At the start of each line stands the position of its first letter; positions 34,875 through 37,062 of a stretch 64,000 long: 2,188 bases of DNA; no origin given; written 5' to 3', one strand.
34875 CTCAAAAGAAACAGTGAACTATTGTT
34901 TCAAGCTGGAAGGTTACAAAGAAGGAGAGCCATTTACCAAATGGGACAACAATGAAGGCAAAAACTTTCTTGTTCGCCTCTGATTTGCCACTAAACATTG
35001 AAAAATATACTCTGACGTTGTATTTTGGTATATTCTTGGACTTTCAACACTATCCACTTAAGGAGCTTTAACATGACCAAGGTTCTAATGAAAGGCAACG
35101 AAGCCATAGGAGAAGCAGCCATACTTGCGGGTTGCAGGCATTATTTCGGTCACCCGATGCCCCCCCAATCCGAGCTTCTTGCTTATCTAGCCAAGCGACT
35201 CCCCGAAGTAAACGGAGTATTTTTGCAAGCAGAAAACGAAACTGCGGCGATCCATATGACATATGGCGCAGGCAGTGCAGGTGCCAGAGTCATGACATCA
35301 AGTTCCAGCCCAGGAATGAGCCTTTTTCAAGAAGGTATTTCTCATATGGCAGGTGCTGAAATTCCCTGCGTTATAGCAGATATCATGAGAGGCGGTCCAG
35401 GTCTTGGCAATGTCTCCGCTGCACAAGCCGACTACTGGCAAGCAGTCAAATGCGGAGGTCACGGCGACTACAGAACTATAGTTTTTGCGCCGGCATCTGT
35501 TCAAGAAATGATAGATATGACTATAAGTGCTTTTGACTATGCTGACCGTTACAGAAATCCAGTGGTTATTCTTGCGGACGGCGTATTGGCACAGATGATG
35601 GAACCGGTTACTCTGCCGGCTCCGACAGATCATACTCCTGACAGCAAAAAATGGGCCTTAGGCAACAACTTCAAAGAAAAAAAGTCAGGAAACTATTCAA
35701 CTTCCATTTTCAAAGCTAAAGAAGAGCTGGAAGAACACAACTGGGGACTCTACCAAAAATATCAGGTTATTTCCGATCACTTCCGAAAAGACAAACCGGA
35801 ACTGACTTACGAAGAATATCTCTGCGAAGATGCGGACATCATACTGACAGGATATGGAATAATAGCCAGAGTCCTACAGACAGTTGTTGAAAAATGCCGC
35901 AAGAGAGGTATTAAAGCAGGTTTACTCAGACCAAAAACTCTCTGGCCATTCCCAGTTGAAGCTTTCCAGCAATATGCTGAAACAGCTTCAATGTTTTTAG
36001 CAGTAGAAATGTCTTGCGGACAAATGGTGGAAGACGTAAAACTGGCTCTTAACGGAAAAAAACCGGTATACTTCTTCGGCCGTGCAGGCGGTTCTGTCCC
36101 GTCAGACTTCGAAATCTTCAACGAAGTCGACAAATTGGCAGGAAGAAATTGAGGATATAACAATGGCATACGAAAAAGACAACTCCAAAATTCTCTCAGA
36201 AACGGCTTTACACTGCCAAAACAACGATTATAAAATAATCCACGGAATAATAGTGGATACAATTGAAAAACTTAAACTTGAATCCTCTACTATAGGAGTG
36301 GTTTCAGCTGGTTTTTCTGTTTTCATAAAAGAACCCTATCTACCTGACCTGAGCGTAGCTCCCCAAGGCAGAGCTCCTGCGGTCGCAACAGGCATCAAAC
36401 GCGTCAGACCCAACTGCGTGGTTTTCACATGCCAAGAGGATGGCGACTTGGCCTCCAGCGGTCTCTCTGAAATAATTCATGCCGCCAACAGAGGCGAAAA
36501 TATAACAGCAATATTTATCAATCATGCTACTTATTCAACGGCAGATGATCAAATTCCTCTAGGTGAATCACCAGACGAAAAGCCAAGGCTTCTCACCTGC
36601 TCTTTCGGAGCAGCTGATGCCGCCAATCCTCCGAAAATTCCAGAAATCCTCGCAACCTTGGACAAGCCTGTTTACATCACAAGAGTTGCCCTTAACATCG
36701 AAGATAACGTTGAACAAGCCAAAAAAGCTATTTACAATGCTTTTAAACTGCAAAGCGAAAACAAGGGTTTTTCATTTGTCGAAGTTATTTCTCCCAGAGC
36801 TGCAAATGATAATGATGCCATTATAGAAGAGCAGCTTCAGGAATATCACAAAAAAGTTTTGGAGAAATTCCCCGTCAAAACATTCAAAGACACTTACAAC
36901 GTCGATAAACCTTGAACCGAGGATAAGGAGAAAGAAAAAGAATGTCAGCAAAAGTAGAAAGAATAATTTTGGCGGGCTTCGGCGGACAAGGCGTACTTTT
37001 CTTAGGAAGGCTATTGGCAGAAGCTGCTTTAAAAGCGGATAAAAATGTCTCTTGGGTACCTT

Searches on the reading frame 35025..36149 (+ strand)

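Call 63: search_protein_families(library=pfam, proteins=[window:35025-36149:+], max_evalue=0.001)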
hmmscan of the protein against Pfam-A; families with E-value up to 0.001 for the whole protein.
window:35025-36149:+ (375 aa): 3 families
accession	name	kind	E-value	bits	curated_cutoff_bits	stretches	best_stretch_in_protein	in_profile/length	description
PF01855.24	POR_N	-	1.4e-43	149.7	27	1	30-217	1-186/231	Pyruvate flavodoxin/ferredoxin oxidoreductase, thiamine diP-bdg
PF17147.9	PFOR_II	-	1.4e-22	80.4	27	1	270-359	1-97/102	Pyruvate:ferredoxin oxidoreductase core domain II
PF02780.25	Transketolase_C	-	0.00017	22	25.9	1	264-328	4-68/124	Transketolase, C-terminal domain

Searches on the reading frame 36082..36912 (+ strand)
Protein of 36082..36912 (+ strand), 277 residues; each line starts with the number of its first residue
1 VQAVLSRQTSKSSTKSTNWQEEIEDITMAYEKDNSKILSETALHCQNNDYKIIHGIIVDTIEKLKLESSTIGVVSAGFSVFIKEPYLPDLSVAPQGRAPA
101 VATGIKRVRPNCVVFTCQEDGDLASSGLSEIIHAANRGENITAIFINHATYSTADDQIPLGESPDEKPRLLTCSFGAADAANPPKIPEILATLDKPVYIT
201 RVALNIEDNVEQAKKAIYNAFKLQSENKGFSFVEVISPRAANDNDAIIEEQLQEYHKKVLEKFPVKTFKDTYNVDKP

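Call 63: search_protein_families(library=pfam, proteins=[window:36082-36912:+], max_evalue=0.001)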
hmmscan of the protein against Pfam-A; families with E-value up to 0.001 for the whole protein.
window:36082-36912:+ (277 aa): 1 family
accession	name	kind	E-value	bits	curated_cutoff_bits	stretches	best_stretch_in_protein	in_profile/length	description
PF02775.26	TPP_enzyme_C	-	1.8e-09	38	21.9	1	91-235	26-151/151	Thiamine pyrophosphate enzyme, C-terminal TPP binding domain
